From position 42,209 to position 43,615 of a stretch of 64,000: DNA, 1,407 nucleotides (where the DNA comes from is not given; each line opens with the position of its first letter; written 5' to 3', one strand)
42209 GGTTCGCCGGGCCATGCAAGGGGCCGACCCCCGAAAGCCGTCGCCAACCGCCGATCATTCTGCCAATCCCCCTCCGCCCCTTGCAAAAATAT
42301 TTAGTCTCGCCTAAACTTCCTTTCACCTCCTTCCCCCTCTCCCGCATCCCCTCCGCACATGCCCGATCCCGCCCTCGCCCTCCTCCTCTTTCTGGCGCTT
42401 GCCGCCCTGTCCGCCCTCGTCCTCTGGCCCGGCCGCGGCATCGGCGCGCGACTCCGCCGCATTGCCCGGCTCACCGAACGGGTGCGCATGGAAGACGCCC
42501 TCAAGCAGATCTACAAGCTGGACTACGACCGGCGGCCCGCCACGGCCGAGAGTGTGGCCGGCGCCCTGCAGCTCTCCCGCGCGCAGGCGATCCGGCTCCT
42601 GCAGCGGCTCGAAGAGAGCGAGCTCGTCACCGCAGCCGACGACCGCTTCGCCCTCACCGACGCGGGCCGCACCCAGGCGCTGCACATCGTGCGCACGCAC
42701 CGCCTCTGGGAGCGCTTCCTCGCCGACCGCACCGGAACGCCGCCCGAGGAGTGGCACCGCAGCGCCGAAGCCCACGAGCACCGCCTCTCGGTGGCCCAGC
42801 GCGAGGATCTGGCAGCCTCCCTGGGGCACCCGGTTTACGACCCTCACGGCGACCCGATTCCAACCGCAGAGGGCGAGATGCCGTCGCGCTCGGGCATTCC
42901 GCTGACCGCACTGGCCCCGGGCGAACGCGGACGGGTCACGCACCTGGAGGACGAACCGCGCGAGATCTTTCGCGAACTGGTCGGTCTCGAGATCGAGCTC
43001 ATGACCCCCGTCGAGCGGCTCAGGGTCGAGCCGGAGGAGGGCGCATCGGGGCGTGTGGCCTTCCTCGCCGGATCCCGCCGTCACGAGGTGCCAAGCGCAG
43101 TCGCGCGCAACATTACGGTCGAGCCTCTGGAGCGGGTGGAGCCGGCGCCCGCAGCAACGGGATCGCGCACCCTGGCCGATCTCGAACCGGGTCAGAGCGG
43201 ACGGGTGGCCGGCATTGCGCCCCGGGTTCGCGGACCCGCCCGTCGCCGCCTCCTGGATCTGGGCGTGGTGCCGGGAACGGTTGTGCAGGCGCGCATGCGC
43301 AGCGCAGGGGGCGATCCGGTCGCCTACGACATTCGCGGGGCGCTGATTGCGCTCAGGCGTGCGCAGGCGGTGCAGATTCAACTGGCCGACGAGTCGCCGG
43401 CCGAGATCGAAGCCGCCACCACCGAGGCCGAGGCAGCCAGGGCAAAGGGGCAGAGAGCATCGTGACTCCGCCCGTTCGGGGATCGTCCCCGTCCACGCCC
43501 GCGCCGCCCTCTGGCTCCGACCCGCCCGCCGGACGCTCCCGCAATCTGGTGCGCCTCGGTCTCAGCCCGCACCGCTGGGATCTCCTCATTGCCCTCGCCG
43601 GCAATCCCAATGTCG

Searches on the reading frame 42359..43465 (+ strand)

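Call 74: search_protein_families(library=pfam, proteins=[window:42359-43465:+], max_evalue=0.001)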
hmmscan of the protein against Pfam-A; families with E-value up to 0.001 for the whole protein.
window:42359-43465:+ (368 aa): 4 families
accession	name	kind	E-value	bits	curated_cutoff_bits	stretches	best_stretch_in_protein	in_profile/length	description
PF02742.21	Fe_dep_repr_C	-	4.7e-22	78.2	27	1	100-169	1-70/70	Iron dependent repressor, metal binding and dimerisation domain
PF04023.20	FeoA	-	5.4e-20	71.7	23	1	271-341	2-71/74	FeoA domain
PF01325.25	Fe_dep_repress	-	2.1e-05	25.1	26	1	43-96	5-58/60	Iron dependent repressor, N-terminal DNA binding domain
PF25213.1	HVO_A0261_N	-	0.00064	20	35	1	58-107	22-71/86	HVO_A0261 N-terminal domain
